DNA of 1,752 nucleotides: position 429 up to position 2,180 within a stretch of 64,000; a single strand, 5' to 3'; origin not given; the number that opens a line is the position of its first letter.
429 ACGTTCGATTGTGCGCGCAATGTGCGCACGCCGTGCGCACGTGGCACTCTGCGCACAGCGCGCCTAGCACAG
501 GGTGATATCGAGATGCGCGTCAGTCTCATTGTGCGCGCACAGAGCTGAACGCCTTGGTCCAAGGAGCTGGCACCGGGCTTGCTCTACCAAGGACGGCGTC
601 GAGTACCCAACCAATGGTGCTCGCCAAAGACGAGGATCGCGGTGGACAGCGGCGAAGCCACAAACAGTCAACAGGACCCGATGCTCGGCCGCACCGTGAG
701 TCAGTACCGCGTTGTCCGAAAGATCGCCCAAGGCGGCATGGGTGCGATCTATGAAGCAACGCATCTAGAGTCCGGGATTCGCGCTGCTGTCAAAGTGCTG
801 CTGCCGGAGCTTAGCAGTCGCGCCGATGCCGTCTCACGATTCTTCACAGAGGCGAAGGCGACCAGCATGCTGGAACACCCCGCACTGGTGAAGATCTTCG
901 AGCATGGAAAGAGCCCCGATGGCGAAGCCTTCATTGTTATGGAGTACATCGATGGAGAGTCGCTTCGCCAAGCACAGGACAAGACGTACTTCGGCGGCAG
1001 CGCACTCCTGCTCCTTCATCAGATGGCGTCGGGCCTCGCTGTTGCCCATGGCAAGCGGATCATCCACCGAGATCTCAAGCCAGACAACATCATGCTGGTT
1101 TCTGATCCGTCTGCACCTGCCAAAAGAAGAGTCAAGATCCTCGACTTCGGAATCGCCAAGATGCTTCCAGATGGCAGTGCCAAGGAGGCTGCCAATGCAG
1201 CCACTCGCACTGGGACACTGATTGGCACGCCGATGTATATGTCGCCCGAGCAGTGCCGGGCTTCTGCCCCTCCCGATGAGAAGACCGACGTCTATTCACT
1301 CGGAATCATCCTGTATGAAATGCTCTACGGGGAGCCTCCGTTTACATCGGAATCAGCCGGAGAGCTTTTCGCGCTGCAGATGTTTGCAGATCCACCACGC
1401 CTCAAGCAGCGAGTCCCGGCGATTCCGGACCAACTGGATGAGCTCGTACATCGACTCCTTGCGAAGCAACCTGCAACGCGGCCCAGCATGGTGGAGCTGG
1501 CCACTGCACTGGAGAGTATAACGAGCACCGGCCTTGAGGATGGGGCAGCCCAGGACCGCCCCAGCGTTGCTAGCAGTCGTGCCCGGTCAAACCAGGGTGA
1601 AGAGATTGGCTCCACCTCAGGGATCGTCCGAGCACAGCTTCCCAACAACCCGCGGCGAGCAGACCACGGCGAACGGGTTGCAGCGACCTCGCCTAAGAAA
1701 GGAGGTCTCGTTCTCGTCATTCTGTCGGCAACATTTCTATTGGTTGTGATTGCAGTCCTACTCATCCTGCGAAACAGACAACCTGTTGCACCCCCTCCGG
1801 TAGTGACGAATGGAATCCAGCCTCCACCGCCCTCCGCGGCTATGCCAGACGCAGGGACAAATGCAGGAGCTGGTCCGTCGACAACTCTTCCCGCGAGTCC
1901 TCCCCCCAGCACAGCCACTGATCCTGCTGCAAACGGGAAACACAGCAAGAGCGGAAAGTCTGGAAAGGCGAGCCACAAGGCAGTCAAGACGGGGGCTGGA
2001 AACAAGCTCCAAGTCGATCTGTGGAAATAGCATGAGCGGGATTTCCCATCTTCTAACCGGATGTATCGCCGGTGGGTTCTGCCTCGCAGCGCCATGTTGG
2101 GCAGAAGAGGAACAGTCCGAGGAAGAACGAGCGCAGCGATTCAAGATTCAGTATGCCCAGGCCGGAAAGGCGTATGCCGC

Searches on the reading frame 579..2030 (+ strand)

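Call 19: search_protein_families(library=pfam, proteins=[window:579-2030:+], max_evalue=0.01)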
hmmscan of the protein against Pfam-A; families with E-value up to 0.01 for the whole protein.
window:579-2030:+ (483 aa): 6 families
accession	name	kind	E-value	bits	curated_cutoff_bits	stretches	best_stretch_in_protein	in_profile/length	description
PF00069.31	Pkinase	-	7.9e-46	157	31.7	1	43-307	1-257/263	Protein kinase domain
PF07714.23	PK_Tyr_Ser-Thr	-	6.3e-31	108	23.1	1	45-310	3-257/258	Protein tyrosine and serine/threonine kinase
PF03109.22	ABC1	-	3.4e-06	26.8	22.9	1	115-204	141-225/244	ABC1 atypical kinase-like domain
PF17667.7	Pkinase_fungal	-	0.00017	20.9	24.1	1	158-214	305-357/387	Fungal protein kinase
PF01636.29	APH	-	0.002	18.3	23.2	0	157-174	166-183/239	Phosphotransferase enzyme family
PF22800.1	CFAP410_C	-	0.0039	17.3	27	1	64-85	6-28/36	CFAP410 C-terminal domain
